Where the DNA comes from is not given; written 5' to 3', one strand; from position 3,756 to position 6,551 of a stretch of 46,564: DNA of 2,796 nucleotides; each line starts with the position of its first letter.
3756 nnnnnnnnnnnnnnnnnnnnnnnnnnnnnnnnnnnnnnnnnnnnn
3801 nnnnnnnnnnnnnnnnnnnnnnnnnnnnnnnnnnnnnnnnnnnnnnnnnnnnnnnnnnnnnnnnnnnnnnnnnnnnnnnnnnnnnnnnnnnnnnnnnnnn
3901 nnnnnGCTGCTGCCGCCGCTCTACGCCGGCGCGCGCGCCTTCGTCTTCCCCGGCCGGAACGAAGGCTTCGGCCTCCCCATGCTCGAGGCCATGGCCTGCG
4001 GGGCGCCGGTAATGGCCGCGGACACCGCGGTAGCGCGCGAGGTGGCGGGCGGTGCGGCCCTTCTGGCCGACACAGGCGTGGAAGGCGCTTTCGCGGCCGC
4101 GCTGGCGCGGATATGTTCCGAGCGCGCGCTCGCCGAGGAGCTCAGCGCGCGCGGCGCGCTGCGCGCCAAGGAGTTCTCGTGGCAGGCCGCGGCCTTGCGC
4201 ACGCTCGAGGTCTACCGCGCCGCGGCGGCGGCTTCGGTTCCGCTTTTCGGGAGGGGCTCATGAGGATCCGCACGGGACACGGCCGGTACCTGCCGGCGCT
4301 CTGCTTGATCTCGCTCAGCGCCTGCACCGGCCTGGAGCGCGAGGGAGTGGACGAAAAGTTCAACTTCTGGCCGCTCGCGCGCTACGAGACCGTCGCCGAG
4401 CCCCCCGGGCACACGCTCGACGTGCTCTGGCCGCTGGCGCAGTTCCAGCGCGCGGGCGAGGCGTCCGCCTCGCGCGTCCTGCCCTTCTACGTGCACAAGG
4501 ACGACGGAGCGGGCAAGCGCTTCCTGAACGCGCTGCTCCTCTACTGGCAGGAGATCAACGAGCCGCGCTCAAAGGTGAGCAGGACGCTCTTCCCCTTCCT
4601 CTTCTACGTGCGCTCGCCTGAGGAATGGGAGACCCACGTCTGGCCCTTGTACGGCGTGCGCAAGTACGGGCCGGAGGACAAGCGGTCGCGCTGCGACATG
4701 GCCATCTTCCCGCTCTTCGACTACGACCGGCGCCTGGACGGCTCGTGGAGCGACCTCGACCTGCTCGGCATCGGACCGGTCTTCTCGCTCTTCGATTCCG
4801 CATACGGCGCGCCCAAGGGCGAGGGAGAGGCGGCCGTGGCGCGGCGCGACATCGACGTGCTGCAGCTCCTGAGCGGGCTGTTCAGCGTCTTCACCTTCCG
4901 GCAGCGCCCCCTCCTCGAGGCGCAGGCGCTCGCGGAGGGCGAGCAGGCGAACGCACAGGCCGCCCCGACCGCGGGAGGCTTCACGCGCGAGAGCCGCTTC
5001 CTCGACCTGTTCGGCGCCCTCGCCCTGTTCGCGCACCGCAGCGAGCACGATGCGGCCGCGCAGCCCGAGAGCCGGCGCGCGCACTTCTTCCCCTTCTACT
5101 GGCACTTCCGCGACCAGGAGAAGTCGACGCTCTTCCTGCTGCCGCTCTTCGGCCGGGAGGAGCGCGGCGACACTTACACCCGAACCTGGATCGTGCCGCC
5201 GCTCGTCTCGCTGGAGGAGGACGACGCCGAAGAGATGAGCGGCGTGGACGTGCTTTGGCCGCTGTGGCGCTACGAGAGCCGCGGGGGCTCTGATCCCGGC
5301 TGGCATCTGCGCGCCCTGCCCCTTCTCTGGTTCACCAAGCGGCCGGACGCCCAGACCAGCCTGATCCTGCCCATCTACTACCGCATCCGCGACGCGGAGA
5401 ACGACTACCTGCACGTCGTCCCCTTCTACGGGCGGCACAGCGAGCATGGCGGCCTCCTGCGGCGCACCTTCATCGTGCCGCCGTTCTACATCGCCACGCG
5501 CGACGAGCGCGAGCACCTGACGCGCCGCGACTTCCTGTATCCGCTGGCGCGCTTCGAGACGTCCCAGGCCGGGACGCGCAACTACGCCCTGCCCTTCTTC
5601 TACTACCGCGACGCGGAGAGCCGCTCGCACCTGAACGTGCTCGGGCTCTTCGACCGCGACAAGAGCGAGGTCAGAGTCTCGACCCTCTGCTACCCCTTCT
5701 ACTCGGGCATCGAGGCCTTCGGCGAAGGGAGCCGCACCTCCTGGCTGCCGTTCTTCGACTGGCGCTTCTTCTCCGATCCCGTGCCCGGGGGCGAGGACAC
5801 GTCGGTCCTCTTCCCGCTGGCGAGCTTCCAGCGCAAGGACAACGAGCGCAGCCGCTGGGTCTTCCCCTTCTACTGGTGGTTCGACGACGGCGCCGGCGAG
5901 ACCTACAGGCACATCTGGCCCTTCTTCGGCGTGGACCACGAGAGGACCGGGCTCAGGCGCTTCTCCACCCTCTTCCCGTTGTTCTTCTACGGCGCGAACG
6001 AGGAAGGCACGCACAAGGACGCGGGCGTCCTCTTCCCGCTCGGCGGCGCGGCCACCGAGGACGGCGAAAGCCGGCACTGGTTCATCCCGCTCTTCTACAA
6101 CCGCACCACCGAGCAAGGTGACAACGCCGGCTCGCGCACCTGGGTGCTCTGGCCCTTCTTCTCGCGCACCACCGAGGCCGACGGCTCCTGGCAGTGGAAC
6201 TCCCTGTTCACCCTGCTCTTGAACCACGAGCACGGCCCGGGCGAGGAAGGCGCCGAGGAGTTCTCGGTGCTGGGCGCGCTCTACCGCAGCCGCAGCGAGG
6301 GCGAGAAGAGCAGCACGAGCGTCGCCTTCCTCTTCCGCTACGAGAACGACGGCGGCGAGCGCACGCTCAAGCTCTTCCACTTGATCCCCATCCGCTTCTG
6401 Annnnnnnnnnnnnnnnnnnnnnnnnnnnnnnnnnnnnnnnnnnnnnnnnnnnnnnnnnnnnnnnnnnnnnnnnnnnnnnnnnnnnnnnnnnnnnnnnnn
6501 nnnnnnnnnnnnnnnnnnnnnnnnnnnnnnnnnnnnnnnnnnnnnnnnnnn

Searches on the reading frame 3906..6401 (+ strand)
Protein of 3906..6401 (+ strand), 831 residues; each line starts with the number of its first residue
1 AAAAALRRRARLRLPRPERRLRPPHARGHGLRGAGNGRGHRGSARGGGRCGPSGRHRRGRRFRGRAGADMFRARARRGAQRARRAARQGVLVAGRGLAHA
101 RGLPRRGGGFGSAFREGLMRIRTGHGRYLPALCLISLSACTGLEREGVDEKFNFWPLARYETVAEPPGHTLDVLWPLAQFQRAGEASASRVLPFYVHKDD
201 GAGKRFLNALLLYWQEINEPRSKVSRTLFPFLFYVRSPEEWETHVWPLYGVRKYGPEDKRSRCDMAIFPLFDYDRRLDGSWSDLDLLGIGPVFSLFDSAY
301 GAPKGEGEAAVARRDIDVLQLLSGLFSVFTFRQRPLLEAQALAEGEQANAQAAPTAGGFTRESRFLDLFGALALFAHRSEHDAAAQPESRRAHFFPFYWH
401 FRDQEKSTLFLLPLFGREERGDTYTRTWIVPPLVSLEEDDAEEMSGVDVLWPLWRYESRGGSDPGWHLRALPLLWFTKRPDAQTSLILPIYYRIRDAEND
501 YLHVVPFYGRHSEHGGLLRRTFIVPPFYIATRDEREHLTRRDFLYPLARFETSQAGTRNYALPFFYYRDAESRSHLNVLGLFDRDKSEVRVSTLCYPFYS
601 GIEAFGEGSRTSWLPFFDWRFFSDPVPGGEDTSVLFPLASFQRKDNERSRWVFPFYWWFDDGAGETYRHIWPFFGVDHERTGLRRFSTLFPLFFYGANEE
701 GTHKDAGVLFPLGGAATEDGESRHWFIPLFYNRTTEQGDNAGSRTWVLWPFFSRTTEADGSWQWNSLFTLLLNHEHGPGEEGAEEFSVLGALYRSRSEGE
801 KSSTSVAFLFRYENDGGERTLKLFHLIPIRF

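Call 10: search_protein_families(library=pfam, proteins=[window:3906-6401:+], max_evalue=0.001)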
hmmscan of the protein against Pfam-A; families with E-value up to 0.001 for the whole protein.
window:3906-6401:+ (831 aa): 0 families

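Call 18: search_protein_families(library=ncbifam, proteins=[window:3906-6401:+], max_evalue=0.1)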
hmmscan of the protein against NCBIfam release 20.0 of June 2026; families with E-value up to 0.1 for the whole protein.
window:3906-6401:+ (831 aa): 1 family
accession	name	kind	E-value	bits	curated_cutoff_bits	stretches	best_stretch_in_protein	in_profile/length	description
NF047486.1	LA_1737_Cterm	subfamily_domain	1.4e-08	34.9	60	0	544-581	32-69/158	LA_1737 family protein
